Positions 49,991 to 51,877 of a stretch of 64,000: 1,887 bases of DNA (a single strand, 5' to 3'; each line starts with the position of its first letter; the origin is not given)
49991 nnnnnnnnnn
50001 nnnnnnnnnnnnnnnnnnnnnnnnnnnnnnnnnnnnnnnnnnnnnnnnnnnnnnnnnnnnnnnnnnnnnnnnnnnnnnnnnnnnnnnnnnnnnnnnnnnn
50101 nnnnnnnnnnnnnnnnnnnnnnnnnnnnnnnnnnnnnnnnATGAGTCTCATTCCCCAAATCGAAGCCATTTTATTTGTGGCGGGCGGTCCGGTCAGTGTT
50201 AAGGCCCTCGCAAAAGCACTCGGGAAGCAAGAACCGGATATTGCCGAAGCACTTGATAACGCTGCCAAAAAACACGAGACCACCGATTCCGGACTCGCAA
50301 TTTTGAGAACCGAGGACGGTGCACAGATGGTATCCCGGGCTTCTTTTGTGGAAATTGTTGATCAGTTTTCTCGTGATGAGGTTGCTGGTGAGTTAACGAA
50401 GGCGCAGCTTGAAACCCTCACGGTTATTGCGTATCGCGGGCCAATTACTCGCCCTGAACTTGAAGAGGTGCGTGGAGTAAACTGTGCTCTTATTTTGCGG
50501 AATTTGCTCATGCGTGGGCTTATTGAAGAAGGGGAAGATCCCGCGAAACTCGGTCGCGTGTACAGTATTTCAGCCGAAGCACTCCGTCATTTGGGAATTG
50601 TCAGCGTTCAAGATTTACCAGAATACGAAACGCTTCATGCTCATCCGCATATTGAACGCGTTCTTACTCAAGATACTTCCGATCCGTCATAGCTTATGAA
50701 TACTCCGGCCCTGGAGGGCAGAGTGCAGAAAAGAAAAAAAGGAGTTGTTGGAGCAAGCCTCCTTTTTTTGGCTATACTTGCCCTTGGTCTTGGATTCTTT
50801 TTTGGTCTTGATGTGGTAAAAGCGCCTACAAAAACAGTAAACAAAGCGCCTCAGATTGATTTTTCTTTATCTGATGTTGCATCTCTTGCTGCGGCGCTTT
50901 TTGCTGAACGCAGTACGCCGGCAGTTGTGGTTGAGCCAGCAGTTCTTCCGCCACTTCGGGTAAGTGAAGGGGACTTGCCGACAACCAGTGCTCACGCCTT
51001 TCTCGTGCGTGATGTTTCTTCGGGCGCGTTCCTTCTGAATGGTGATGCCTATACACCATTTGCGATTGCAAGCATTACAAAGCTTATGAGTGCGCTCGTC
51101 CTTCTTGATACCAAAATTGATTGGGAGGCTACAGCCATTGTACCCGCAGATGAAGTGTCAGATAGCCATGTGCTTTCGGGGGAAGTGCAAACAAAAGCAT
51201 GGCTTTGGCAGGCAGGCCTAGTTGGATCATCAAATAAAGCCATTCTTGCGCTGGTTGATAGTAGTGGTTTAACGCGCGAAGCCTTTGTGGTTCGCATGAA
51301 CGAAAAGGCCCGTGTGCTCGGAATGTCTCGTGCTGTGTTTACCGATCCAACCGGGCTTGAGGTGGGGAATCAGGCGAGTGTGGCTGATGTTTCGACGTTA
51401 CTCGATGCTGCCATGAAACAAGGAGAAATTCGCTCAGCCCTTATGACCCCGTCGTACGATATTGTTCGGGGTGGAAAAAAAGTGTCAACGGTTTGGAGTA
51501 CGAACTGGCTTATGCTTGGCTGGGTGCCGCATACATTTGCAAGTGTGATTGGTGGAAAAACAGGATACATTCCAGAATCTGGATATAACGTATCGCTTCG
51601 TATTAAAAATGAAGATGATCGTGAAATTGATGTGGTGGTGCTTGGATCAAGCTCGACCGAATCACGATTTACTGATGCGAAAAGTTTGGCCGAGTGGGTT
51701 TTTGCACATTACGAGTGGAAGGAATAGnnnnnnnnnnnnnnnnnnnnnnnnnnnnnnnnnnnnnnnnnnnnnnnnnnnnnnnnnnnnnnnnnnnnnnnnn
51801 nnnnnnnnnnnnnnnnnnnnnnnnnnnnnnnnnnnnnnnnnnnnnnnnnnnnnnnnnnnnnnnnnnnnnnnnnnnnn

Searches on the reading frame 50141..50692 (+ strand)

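Call 16: search_protein_families(library=pfam, proteins=[window:50141-50692:+], max_evalue=0.01)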
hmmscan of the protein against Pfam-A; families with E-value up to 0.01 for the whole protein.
window:50141-50692:+ (183 aa): 3 families
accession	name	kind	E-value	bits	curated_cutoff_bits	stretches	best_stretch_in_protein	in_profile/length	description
PF04079.22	SMC_ScpB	-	3.3e-38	131.2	27.4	1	6-161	2-159/160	Segregation and condensation complex subunit ScpB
PF22725.1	GFO_IDH_MocA_C3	-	0.00075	19.9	27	1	7-84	54-119/124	GFO/IDH/MocA C-terminal domain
PF12802.13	MarR_2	-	0.00089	19.8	27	0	6-33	7-36/61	MarR family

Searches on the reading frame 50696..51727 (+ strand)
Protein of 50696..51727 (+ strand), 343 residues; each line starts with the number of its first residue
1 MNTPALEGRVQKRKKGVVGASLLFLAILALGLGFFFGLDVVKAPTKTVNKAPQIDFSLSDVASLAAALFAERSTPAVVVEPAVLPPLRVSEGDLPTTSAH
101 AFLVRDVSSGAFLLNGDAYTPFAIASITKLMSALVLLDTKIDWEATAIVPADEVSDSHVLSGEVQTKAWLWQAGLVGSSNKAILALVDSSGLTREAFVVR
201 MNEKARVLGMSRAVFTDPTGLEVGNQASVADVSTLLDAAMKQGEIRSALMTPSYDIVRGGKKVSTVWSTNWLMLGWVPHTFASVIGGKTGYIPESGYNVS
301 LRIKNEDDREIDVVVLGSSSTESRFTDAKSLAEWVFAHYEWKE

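Call 16: search_protein_families(library=pfam, proteins=[window:50696-51727:+], max_evalue=0.01)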
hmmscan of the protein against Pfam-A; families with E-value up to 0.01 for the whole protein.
window:50696-51727:+ (343 aa): 1 family
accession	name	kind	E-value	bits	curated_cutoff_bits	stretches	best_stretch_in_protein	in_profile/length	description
PF00768.25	Peptidase_S11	-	4.8e-25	88.9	27.6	1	95-317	8-236/239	D-alanyl-D-alanine carboxypeptidase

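Call 34: find_encoding_contigs(protein=window:50696-51727:+, flank=10000, max_places=10)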
Protein window:50696-51727:+ (343 aa): 3 contigs read that carry it; 1 place shown.
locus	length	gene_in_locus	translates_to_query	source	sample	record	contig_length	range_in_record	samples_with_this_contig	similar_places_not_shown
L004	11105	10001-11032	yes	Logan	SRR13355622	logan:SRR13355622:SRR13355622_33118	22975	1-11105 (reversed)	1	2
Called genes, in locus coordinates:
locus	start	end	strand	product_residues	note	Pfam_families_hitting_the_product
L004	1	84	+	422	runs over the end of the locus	PF00344:SecY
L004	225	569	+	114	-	-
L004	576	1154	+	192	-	PF13238:AAA_18 (weak), PF13671:AAA_33, PF00406:ADK, PF13207:AAA_17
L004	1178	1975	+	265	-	PF00557:Peptidase_M24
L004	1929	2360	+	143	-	PF03652:RuvX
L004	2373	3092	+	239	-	PF11967:RecO_N, PF02565:RecO_C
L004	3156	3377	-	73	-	-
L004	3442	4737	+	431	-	PF01336:tRNA_anti-codon, PF00152:tRNA-synt_2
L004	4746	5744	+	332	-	PF17125:Methyltr_RsmF_N, PF22458:RsmF-B_ferredox, PF01189:Methyltr_RsmB-F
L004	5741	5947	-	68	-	-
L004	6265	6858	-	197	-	-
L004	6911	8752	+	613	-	PF01336:tRNA_anti-codon, PF00152:tRNA-synt_2, PF02938:GAD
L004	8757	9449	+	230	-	PF02616:SMC_ScpA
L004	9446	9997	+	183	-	PF04079:SMC_ScpB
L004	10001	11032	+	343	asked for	PF00768:Peptidase_S11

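Call 38: find_homologous_proteins(query=window:50696-51727:+, max_evalue=1e-20)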
Query window:50696-51727:+ (343 aa): 580 proteins with E <= 1e-20 among 8000 candidates; the best 120 are listed.
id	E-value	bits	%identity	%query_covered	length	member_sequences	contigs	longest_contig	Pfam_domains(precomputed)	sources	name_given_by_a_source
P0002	3.7e-218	741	100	100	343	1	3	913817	PF00768.26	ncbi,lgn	-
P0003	6.1e-117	408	60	97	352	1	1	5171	PF00768.26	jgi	jgi:D-alanyl-D-alanine endopeptidase (penicillin-binding protein 7)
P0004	6.2e-115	402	62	87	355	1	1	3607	PF00768.26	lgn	-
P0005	4.9e-111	389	61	86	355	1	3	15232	PF00768.26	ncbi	-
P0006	1.4e-109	384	55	98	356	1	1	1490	PF00768.26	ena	-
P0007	5.0e-77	277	45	96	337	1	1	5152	PF00768.26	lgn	-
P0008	1.4e-74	269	47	78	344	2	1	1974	PF00768.26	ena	-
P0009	1.7e-74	269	51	75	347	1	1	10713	PF13354.13,PF00768.26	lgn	-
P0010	3.0e-74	268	40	96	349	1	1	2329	PF00768.26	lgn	-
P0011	8.1e-74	267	44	99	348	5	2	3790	PF00768.26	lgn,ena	-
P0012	3.1e-73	265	41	99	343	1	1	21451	PF13354.13,PF00768.26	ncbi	-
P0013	5.6e-73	264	48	73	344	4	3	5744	PF00768.26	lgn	-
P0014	7.4e-73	264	41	96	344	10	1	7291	PF13354.13,PF00768.26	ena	-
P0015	9.8e-73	263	48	77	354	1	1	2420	PF13354.13,PF00768.26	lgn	-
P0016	1.3e-72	263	43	93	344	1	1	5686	PF00768.26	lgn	-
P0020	4.3e-72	261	52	73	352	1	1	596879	PF00768.26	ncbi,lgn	-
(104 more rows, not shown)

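Call 39: find_encoding_contigs(protein=P0005, flank=10000, max_places=4)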
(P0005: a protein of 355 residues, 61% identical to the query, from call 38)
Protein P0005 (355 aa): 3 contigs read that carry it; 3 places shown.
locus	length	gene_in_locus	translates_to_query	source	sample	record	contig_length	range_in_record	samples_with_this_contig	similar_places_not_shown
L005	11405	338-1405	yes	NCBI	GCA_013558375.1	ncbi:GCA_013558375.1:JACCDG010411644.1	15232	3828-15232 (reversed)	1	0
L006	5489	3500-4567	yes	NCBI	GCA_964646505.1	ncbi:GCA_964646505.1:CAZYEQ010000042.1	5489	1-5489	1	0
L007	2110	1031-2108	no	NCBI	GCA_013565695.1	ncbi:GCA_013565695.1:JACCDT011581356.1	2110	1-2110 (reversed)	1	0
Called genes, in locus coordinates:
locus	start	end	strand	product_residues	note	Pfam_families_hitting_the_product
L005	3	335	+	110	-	?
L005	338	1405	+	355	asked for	PF00768:Peptidase_S11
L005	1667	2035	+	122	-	-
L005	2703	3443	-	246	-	-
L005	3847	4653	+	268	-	PF00142:Fer4_NifH, PF01656:CbiA, PF02374:ArsA_ATPase, PF06564:CBP_BcsQ, PF09140:MipZ (weak), PF10609:ParA, PF13614:AAA_31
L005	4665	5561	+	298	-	PF02195:ParB_N, PF17762:HTH_ParB, PF23552:ParB_C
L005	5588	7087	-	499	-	PF13328:HD_4, PF01966:HD, PF04607:RelA_SpoT, PF02824:TGS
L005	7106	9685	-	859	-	PF01751:Toprim, PF01131:Topoisom_bac, PF13368:Toprim_C_rpt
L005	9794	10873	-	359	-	PF02481:DNA_processg_A, PF17782:WHD_DprA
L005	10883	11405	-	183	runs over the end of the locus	PF01195:Pept_tRNA_hydro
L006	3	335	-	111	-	?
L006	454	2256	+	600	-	PF01336:tRNA_anti-codon, PF00152:tRNA-synt_2, PF02938:GAD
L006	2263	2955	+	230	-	PF02616:SMC_ScpA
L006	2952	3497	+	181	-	PF04079:SMC_ScpB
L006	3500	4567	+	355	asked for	PF00768:Peptidase_S11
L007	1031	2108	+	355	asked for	PF00768:Peptidase_S11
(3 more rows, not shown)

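Call 40: find_encoding_contigs(protein=P0003, flank=10000, max_places=3)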
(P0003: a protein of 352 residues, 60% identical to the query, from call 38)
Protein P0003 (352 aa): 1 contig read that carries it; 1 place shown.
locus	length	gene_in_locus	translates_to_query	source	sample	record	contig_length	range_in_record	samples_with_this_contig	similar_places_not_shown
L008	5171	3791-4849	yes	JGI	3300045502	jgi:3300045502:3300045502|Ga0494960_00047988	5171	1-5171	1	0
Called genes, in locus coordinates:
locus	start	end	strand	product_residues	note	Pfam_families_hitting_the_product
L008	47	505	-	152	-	-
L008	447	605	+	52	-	-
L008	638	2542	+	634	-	PF01336:tRNA_anti-codon, PF00152:tRNA-synt_2, PF02938:GAD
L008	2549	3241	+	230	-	PF02616:SMC_ScpA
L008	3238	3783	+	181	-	PF04079:SMC_ScpB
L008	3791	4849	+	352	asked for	PF00768:Peptidase_S11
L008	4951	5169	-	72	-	?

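Call 41: find_encoding_contigs(protein=P0004, flank=10000, max_places=3)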
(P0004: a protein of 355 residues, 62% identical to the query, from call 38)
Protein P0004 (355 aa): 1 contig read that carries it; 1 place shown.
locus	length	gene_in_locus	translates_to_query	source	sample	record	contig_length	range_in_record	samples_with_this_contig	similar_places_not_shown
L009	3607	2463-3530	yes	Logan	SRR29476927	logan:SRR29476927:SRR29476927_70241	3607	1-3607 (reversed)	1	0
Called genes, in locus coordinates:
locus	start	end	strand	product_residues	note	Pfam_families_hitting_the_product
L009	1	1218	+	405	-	?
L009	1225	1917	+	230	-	PF02616:SMC_ScpA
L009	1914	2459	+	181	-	PF04079:SMC_ScpB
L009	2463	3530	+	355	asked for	PF00768:Peptidase_S11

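Call 93: find_encoding_contigs(protein=P0020, flank=10000, max_places=2)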
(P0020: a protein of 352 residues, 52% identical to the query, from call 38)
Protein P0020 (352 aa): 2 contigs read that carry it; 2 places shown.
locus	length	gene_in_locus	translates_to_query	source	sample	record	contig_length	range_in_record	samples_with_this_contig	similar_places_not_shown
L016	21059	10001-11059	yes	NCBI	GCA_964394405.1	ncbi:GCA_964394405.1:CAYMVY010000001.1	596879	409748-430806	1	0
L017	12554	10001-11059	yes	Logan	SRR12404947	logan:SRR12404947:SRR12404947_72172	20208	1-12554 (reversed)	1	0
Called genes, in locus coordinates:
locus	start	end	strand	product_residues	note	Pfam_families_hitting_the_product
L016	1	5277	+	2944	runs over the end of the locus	-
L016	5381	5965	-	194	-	-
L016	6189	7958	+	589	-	PF01336:tRNA_anti-codon, PF00152:tRNA-synt_2, PF02938:GAD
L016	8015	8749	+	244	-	PF00535:Glycos_transf_2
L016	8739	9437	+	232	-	PF02616:SMC_ScpA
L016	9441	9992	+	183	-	PF04079:SMC_ScpB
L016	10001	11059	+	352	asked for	PF00768:Peptidase_S11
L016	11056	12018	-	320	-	PF00149:Metallophos, PF12850:Metallophos_2 (weak)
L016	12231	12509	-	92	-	PF01541:GIY-YIG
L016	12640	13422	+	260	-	PF02374:ArsA_ATPase (weak), PF06564:CBP_BcsQ, PF09140:MipZ, PF10609:ParA, PF13614:AAA_31, PF00142:Fer4_NifH, PF01656:CbiA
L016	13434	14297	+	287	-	PF02195:ParB_N, PF17762:HTH_ParB, PF23552:ParB_C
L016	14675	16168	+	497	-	PF13328:HD_4, PF01966:HD, PF04607:RelA_SpoT, PF02824:TGS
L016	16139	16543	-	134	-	-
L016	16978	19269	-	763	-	PF01751:Toprim, PF01131:Topoisom_bac, PF13368:Toprim_C_rpt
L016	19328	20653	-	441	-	PF08245:Mur_ligase_M, PF02875:Mur_ligase_C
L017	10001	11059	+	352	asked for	PF00768:Peptidase_S11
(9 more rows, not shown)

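Call 94: find_encoding_contigs(protein=P0009, flank=10000, max_places=2)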
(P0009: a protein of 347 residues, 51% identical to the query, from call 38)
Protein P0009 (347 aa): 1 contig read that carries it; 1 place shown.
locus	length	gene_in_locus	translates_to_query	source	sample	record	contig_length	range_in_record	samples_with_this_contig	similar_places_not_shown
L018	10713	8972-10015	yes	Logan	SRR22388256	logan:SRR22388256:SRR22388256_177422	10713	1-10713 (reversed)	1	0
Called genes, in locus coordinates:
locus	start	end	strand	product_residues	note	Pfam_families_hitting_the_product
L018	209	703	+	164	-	-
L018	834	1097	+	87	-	-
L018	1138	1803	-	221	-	PF00175:NAD_binding_1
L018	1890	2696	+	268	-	PF12706:Lactamase_B_2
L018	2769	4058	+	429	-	PF01336:tRNA_anti-codon, PF00152:tRNA-synt_2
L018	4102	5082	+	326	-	PF17125:Methyltr_RsmF_N (weak), PF01189:Methyltr_RsmB-F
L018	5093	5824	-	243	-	PF01434:Peptidase_M41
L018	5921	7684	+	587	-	PF01336:tRNA_anti-codon, PF00152:tRNA-synt_2, PF02938:GAD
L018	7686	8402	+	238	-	PF02616:SMC_ScpA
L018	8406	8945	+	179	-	PF04079:SMC_ScpB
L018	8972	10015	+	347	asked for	PF00768:Peptidase_S11, PF13354:Beta-lactamase2 (faint)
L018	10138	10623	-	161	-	-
